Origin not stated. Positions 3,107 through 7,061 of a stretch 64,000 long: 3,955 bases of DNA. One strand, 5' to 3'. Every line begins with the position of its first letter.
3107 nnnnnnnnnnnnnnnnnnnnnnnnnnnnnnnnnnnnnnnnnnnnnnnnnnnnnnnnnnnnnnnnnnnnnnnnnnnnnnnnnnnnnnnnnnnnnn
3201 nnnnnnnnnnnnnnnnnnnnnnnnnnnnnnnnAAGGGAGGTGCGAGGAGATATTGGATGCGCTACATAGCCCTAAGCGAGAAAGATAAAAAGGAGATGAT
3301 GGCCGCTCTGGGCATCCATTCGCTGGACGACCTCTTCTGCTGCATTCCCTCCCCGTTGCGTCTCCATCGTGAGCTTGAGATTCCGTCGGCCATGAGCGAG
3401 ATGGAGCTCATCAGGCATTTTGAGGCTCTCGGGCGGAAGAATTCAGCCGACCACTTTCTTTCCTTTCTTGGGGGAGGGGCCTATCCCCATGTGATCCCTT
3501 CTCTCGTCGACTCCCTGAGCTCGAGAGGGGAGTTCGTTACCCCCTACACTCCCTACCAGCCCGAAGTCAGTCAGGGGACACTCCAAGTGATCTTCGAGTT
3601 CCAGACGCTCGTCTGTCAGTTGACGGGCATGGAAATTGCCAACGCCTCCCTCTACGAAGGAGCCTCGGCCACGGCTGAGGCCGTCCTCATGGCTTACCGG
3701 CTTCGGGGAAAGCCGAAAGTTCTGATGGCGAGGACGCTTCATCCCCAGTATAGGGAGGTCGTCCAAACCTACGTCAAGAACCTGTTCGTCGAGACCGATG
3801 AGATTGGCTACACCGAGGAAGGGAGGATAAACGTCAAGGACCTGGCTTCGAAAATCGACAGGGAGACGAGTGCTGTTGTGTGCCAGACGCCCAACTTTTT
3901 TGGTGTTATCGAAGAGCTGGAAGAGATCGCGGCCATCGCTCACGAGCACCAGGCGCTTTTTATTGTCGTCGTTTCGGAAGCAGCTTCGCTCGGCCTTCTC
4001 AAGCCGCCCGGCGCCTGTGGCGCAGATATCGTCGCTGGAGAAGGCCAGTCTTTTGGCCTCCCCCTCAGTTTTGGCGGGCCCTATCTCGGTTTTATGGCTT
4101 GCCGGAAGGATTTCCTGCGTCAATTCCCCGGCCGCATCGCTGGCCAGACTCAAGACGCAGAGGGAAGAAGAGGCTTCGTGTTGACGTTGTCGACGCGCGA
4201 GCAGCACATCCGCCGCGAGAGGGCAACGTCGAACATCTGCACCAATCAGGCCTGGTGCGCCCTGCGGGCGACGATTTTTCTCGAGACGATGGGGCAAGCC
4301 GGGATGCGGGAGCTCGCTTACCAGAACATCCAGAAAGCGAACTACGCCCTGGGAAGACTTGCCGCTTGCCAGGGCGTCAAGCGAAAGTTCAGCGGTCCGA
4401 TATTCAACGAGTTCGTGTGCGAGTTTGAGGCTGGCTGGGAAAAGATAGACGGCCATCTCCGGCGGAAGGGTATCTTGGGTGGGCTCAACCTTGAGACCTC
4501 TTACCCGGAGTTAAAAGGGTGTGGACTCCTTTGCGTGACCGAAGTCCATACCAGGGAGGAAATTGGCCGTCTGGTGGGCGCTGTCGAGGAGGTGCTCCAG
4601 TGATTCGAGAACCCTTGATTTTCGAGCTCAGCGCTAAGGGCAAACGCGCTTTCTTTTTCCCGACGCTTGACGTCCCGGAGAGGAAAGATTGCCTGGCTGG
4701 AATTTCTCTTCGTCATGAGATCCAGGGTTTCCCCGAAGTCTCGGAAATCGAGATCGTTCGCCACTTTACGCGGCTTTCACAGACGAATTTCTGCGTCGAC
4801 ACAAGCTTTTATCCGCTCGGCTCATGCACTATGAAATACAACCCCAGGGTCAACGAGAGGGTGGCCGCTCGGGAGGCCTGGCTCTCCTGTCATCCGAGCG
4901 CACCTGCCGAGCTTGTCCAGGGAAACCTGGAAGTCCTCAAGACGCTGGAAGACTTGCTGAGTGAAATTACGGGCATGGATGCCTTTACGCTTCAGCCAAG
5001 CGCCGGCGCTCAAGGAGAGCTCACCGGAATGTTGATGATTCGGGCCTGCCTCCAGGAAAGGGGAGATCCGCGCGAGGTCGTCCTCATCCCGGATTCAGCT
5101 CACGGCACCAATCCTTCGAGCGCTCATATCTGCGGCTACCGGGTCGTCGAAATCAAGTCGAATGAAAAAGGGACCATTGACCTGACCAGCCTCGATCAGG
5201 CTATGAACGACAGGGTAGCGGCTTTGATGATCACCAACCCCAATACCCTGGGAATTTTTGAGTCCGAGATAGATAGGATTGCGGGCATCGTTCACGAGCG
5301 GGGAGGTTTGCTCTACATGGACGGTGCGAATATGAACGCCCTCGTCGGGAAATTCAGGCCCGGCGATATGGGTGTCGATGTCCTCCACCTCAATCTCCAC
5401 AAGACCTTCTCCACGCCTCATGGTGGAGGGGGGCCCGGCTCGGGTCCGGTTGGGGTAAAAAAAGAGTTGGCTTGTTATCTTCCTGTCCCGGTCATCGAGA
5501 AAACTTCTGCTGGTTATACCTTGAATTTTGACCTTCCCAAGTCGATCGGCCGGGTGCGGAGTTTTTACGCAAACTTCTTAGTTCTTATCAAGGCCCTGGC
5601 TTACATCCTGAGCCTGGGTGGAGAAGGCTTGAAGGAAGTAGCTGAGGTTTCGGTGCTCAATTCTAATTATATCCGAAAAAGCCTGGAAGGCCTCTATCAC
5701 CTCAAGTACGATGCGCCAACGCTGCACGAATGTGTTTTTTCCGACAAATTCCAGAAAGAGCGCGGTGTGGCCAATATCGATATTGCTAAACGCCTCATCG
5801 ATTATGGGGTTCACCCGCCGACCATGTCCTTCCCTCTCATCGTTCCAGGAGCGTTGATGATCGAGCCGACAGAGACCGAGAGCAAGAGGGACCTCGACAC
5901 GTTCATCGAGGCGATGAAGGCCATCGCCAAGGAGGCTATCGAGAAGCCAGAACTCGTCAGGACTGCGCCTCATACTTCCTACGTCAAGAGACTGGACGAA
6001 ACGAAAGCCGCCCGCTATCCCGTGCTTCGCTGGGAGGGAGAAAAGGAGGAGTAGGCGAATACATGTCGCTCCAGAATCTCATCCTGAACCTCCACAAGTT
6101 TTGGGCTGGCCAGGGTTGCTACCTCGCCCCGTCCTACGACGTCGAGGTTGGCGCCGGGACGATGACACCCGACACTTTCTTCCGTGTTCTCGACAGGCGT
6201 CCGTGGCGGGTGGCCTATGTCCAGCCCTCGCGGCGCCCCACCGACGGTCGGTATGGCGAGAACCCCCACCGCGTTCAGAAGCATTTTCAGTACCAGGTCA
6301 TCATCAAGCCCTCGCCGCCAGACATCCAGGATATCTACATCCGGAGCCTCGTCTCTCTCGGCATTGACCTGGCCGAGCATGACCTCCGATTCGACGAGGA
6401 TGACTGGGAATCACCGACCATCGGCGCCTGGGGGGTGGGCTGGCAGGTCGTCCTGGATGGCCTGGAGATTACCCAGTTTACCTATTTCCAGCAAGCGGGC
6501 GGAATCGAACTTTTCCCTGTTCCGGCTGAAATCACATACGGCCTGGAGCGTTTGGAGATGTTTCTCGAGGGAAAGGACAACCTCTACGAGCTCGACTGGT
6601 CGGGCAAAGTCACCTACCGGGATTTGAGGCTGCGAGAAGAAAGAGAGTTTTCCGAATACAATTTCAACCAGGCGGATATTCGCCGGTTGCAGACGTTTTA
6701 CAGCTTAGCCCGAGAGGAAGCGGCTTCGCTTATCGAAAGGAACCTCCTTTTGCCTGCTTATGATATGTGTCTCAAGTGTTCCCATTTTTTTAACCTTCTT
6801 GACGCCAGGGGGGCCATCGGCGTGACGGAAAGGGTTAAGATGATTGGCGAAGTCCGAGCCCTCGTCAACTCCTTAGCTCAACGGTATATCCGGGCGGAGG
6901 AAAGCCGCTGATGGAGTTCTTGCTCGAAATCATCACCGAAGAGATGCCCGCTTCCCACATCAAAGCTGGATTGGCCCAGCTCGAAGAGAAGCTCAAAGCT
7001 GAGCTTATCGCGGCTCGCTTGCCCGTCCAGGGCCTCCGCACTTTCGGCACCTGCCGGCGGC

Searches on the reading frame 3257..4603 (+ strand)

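Call 20: search_protein_families(library=pfam, proteins=[window:3257-4603:+], max_evalue=0.0001)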
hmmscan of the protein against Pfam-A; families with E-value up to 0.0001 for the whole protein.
window:3257-4603:+ (448 aa): 3 families
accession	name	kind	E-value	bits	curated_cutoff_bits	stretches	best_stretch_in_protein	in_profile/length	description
PF02347.22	GDC-P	-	5.7e-127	424.6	26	1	1-440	1-426/429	Glycine cleavage system P-protein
PF00266.25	Aminotran_5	-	5.4e-09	35.9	21.5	1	135-375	69-298/371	Aminotransferase class-V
PF01053.26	Cys_Met_Meta_PP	-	3.3e-05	23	27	1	115-260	57-193/381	Cys/Met metabolism PLP-dependent enzyme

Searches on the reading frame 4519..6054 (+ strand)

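Call 20: search_protein_families(library=pfam, proteins=[window:4519-6054:+], max_evalue=0.0001)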
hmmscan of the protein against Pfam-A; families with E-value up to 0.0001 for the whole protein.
window:4519-6054:+ (511 aa): 3 families
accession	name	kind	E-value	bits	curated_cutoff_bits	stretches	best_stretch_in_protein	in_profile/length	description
PF21478.3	GcvP2_C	-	6.6e-30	104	27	1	375-473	2-102/122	Glycine dehydrogenase, C-terminal domain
PF02347.22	GDC-P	-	1e-14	54.7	26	1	65-324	38-286/429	Glycine cleavage system P-protein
PF00266.25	Aminotran_5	-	9.6e-09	35.1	21.5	1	193-302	96-207/371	Aminotransferase class-V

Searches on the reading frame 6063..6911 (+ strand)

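Call 20: search_protein_families(library=pfam, proteins=[window:6063-6911:+], max_evalue=0.0001)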
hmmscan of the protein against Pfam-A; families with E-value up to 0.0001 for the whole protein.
window:6063-6911:+ (282 aa): 1 family
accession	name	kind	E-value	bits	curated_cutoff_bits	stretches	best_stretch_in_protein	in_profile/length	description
PF02091.20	tRNA-synt_2e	-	3.7e-129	430.3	27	1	3-279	1-277/278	Glycyl-tRNA synthetase alpha subunit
